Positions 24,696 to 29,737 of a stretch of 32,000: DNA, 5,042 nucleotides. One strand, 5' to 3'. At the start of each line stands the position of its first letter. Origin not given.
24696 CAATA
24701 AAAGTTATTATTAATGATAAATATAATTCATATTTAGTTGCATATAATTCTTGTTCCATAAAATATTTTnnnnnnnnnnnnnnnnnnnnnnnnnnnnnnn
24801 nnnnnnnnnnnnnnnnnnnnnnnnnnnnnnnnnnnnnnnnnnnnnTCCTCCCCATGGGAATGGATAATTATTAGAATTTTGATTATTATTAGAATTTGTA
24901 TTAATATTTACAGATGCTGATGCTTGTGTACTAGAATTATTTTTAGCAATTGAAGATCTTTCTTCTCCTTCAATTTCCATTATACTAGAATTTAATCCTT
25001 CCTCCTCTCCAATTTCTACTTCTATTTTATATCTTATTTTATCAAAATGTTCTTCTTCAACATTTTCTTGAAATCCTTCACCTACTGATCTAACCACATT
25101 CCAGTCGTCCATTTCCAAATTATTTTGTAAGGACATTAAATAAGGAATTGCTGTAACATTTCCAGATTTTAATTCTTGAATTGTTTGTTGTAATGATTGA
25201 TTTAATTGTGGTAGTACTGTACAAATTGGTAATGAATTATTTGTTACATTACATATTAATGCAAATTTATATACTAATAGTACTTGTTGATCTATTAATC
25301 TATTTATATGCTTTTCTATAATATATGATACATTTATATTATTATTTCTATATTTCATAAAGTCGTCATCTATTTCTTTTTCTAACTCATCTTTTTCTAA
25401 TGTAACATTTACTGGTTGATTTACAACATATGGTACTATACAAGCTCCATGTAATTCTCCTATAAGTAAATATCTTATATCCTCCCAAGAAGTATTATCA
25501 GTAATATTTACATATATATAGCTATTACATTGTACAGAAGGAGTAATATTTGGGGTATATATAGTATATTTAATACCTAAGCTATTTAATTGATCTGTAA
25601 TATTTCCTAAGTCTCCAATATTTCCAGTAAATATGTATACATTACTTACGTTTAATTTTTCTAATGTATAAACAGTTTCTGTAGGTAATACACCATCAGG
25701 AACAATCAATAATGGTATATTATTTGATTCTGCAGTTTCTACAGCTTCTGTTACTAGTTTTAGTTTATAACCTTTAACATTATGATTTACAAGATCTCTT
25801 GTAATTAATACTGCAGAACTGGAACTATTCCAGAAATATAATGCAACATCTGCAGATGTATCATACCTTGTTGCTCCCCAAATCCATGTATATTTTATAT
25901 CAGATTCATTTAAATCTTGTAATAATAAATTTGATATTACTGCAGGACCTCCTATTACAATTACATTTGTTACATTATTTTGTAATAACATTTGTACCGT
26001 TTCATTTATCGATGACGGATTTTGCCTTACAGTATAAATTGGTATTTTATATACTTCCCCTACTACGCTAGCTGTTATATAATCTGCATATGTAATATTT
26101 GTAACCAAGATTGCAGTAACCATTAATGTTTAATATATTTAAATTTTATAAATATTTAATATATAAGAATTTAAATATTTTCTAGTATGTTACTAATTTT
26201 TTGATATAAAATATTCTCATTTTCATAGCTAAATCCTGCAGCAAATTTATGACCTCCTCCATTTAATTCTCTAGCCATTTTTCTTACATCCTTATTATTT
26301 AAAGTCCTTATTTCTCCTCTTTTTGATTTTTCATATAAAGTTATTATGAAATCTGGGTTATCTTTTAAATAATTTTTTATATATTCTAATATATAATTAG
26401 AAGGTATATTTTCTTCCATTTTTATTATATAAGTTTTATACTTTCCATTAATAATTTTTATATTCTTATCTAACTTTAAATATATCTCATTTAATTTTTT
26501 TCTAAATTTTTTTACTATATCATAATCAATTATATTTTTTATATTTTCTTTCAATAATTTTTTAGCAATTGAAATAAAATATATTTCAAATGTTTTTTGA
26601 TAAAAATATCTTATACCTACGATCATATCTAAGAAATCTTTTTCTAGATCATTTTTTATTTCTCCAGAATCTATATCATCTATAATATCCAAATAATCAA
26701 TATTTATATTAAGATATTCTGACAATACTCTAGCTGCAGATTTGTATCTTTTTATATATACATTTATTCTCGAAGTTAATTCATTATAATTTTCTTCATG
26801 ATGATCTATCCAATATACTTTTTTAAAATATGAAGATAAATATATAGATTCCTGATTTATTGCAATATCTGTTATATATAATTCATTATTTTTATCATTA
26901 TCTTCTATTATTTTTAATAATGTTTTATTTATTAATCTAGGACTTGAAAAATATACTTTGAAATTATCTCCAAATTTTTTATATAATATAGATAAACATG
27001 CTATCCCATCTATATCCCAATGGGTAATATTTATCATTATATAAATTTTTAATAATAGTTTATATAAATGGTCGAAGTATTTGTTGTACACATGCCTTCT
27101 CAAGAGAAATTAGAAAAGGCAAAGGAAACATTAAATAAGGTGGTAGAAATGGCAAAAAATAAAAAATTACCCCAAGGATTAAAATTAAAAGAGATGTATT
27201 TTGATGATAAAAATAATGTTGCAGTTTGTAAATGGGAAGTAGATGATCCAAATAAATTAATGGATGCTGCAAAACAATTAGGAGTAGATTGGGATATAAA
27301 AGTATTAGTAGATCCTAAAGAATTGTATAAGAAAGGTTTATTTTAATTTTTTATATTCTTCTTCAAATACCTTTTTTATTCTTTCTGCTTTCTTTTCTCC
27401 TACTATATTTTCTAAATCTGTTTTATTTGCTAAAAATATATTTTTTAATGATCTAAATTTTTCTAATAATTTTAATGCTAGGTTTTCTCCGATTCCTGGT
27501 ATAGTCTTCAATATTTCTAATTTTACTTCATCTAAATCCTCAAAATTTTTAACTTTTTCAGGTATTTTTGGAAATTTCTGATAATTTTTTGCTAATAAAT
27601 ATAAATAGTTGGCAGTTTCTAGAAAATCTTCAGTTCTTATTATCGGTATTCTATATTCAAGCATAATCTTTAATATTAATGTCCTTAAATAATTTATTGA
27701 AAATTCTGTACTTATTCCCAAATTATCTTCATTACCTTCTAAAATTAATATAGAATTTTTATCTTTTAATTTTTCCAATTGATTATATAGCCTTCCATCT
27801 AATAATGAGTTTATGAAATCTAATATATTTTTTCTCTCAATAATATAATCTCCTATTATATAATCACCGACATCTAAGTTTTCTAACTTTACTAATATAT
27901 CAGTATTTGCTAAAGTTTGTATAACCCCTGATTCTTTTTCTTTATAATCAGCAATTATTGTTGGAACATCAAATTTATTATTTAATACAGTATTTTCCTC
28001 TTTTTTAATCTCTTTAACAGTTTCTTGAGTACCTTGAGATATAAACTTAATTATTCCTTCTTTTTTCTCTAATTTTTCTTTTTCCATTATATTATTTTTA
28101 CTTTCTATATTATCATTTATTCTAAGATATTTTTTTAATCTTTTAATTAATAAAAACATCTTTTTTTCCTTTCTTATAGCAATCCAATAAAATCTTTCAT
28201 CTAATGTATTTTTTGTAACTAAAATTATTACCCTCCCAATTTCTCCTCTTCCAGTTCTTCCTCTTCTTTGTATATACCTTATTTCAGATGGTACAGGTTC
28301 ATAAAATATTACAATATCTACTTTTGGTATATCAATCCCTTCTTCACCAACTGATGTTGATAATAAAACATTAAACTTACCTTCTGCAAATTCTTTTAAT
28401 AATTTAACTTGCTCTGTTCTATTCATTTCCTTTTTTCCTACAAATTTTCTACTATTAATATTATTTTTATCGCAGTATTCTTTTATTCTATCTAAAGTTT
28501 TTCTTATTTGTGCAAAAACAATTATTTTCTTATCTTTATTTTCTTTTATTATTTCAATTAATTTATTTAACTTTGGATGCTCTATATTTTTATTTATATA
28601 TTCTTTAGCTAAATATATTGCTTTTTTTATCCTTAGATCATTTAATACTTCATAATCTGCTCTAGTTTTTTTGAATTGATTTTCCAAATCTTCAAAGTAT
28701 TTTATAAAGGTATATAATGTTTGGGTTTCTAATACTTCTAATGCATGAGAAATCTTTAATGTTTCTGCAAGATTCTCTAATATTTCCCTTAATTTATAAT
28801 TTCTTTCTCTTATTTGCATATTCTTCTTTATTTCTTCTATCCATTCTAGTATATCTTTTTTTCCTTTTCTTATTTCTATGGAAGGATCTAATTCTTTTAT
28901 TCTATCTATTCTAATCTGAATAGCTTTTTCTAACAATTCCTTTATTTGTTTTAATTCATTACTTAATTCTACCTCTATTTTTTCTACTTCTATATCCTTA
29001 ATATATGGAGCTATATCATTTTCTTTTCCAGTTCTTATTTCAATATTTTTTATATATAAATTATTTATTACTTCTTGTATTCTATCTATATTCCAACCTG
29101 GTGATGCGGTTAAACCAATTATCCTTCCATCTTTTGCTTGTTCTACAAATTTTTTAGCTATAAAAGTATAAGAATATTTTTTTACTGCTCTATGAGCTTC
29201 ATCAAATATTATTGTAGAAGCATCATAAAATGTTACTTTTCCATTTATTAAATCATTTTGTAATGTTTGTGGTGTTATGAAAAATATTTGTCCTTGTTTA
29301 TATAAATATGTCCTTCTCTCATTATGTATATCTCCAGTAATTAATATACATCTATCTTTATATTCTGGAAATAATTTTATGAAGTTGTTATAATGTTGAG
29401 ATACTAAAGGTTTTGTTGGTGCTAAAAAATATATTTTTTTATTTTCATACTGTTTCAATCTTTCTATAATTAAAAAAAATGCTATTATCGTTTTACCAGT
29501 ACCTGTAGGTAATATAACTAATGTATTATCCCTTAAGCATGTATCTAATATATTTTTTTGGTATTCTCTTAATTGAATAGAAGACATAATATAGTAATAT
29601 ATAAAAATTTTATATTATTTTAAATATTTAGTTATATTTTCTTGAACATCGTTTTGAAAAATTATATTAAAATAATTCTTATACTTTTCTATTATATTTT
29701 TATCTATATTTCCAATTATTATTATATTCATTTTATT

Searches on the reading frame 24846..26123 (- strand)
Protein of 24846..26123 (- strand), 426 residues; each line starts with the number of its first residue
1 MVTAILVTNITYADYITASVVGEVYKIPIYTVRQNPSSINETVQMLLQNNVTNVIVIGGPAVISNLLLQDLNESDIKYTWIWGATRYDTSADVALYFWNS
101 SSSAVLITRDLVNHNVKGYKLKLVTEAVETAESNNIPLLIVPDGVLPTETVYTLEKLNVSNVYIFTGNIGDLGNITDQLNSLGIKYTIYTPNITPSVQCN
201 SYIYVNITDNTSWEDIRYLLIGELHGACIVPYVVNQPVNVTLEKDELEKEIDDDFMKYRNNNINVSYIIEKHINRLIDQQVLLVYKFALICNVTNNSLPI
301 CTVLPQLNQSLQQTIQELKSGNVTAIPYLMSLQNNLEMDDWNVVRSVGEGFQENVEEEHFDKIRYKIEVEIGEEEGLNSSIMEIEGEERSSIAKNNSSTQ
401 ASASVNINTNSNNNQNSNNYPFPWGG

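Call 76: search_protein_families(library=pfam, proteins=[window:24846-26123:-], max_evalue=0.001)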
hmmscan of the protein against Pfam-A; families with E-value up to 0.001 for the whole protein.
window:24846-26123:- (426 aa): 1 family
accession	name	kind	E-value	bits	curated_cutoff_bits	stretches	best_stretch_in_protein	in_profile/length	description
PF04122.17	CW_binding_2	-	6.4e-08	33.5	24.9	0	81-167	2-64/73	Cell wall binding domain 2 (CWB2)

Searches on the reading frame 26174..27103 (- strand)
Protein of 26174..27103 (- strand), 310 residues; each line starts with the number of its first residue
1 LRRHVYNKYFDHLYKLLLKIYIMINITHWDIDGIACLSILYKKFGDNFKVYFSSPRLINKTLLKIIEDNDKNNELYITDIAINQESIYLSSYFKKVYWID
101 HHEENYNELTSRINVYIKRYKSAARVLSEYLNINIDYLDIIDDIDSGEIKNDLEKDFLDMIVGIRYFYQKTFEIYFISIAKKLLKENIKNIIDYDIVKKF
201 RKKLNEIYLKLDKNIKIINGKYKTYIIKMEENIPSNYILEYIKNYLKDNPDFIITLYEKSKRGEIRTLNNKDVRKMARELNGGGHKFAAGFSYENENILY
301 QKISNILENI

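Call 76: search_protein_families(library=pfam, proteins=[window:26174-27103:-], max_evalue=0.001)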
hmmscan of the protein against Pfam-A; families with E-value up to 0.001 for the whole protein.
window:26174-27103:- (310 aa): 2 families
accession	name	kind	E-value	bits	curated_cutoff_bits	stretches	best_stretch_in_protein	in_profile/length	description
PF02272.25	DHHA1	-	3.3e-06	27.9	25.9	1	226-303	5-89/102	DHHA1 domain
PF01368.27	DHH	-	1.9e-05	25.4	28.1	1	26-159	5-119/125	DHH family, N-terminal domain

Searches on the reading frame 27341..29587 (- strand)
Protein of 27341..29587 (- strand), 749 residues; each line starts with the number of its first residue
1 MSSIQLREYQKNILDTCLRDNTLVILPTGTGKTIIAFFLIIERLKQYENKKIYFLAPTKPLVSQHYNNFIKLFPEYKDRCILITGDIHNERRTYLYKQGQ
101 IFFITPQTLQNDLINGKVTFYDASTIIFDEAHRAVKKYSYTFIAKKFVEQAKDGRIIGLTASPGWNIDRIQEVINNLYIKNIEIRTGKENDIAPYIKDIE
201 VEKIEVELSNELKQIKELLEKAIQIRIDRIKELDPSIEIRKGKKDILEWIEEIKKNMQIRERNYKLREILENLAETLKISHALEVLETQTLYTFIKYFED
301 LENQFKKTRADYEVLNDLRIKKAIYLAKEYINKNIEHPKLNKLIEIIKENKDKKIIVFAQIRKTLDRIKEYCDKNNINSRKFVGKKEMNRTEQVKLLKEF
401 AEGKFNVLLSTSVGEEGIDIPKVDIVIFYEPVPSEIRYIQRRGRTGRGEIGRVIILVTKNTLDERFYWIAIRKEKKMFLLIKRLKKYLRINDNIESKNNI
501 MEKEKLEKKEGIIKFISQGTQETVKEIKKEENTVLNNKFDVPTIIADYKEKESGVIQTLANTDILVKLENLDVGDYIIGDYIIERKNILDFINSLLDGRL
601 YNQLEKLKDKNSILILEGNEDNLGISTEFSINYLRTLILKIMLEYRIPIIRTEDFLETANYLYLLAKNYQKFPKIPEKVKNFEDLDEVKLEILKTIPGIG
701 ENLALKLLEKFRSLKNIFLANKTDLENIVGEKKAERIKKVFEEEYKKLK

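Call 40: search_protein_families(library=pfam, proteins=[window:27341-29587:-], max_evalue=0.001)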
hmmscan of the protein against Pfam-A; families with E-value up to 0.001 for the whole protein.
window:27341-29587:- (749 aa): 9 families
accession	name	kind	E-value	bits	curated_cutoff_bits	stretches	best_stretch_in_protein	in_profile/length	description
PF04851.21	ResIII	-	3.2e-28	99.1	22.5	1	4-163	2-162/164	Type III restriction enzyme, res subunit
PF00271.37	Helicase_C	-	6.3e-28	97.7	23.5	1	339-447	2-108/110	Helicase conserved C-terminal domain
PF00270.35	DEAD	-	7.1e-26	91.4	26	1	8-169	2-166/167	DEAD/DEAH box helicase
PF02732.21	ERCC4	-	3.6e-22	79.2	24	1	547-664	2-139/140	ERCC4 domain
PF21210.2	RNA_helicase_helical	-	6e-12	46.1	27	1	242-325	25-108/108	Putative ATP-dependent RNA helicase, helical bundle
PF14520.12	HHH_5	-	1.9e-09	38.3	27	1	691-739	2-53/57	Helix-hairpin-helix domain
PF18766.7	SWI2_SNF2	-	1.3e-05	25.4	26.7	1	24-218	23-207/221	SWI2/SNF2 ATPase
PF12826.13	HHH_2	-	2.7e-05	24.7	27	1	696-744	8-58/64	Helix-hairpin-helix motif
PF09848.15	SLFN-g3_helicase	-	0.0005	19.9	24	0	28-140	10-97/354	Schlafen group 3, DNA/RNA helicase domain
